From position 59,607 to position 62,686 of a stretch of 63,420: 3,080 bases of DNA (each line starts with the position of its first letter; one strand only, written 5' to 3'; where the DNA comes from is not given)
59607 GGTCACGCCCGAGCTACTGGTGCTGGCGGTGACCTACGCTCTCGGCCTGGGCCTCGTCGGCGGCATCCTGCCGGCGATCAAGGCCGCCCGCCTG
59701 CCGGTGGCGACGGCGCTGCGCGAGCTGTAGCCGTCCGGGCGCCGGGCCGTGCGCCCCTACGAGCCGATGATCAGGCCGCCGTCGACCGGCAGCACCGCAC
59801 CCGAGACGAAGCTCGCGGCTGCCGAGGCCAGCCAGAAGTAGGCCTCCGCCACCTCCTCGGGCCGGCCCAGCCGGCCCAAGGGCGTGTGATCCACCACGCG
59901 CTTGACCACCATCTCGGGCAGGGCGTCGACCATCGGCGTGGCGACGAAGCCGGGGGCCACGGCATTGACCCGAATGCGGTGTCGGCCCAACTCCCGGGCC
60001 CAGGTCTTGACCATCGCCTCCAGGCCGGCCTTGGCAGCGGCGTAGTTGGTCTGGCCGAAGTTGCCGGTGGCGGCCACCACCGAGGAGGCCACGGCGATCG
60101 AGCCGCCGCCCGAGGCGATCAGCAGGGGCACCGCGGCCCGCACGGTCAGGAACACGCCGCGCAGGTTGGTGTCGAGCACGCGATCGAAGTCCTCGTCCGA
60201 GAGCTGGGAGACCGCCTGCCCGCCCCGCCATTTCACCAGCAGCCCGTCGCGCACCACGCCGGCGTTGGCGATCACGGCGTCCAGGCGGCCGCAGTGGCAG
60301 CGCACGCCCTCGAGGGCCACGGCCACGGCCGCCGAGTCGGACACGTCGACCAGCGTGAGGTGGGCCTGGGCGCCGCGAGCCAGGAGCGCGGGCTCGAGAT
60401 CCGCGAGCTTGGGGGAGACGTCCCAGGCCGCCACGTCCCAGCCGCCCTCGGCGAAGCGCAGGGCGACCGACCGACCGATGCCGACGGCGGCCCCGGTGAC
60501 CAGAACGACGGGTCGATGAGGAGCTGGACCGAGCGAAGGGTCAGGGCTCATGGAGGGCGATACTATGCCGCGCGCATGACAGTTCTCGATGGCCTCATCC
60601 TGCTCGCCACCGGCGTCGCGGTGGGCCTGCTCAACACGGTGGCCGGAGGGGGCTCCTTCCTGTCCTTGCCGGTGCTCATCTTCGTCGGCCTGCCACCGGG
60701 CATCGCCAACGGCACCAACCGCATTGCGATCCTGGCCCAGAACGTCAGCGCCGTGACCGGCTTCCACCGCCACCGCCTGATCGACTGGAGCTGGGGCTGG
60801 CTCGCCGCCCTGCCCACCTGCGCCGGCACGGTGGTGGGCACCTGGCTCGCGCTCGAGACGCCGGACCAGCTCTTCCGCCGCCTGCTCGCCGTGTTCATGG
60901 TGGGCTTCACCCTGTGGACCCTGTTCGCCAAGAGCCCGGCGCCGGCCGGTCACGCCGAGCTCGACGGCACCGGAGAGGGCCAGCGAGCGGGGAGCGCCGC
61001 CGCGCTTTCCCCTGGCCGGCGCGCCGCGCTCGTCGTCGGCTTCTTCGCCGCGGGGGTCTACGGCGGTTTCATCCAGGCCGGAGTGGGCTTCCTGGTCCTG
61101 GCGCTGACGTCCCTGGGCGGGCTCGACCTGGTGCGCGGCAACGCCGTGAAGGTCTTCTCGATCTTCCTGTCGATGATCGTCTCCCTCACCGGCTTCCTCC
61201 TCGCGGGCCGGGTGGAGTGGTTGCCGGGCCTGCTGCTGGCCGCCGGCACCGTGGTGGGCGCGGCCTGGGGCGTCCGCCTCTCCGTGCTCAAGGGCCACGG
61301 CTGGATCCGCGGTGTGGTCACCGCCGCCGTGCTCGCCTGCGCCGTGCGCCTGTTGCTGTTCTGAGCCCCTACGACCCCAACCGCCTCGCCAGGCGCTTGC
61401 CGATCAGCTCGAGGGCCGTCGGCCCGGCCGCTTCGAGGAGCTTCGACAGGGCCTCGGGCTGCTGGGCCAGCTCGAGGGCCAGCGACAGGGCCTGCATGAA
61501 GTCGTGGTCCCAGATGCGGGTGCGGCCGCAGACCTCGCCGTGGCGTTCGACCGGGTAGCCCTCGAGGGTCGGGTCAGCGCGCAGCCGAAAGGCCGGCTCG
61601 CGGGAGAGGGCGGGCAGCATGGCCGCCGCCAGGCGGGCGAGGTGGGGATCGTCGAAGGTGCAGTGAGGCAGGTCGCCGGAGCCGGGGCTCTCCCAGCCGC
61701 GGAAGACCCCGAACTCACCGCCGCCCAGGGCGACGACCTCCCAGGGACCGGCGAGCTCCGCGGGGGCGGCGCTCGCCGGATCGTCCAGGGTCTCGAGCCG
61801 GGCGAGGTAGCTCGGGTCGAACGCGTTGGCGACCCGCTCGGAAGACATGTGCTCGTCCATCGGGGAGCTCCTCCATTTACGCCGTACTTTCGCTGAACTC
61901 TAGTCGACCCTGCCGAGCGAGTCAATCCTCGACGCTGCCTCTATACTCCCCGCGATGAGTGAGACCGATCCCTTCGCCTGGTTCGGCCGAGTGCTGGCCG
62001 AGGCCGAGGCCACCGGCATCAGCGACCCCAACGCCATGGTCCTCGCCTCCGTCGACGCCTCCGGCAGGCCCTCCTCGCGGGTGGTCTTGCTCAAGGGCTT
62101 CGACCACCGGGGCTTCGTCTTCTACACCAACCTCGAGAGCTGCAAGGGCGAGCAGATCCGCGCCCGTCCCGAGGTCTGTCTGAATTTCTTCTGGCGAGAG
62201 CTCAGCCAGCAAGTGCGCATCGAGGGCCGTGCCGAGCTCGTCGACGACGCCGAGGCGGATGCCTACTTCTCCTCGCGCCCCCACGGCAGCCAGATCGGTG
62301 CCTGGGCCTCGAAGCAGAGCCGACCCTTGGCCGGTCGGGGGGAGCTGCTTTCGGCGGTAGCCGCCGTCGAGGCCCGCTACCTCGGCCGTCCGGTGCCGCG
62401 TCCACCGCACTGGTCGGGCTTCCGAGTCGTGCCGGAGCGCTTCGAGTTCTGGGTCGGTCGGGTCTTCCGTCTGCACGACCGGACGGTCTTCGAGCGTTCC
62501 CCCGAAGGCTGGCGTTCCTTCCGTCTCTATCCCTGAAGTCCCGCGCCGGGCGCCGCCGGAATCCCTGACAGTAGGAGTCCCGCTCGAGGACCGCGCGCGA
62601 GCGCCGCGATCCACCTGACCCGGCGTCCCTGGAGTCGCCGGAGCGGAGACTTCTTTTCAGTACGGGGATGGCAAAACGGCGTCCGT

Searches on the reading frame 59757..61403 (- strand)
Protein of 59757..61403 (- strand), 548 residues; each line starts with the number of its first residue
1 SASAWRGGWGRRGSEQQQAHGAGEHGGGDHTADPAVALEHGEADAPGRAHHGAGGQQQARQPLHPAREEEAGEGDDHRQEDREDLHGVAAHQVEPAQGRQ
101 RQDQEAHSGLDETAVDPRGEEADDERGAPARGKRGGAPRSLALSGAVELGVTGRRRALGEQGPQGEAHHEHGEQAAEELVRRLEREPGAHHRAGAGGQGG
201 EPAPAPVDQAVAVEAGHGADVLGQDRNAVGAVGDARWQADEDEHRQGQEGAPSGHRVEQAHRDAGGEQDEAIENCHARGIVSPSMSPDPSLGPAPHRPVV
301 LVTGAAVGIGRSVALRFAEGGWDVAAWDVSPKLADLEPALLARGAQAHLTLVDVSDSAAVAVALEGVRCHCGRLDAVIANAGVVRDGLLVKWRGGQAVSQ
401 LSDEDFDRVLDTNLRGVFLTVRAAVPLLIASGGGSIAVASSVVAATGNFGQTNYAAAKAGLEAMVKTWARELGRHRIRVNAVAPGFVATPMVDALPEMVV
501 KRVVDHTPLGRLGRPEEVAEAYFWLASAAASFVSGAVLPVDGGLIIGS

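Call 58: search_protein_families(library=pfam, proteins=[window:59757-61403:-], max_evalue=0.0001)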
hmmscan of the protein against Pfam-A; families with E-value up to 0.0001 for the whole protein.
window:59757-61403:- (548 aa): 3 families
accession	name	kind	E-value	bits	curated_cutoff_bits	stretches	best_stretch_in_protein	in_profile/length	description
PF13561.12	adh_short_C2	-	2e-59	201.5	27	1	304-544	1-235/236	Enoyl-(Acyl carrier protein) reductase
PF00106.31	adh_short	-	2.5e-47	161.3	26.6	1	299-497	2-192/195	short chain dehydrogenase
PF08659.16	KR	-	4.9e-13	49.8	22.6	1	300-470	3-165/180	KR domain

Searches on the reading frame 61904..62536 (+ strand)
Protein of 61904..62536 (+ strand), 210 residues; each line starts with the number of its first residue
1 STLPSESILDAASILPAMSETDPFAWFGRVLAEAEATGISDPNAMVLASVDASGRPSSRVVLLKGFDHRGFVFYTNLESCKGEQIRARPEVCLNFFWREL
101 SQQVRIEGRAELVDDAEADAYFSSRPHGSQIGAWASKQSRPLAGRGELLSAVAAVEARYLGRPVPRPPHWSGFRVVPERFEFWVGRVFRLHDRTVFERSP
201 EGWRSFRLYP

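Call 58: search_protein_families(library=pfam, proteins=[window:61904-62536:+], max_evalue=0.0001)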
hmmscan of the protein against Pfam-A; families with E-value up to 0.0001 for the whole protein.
window:61904-62536:+ (210 aa): 3 families
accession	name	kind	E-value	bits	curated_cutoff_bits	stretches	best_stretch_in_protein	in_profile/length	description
PF01243.27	PNPOx_N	-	7.2e-29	101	28.1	1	33-156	3-117/120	Pyridoxamine 5'-phosphate oxidase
PF10590.14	PNP_phzG_C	-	9.1e-16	58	27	1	170-210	1-42/42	Pyridoxine 5'-phosphate oxidase C-terminal dimerisation region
PF12766.13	Pyridox_oxase_2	-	1.6e-07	32.2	26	1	40-113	19-99/100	Pyridoxamine 5'-phosphate oxidase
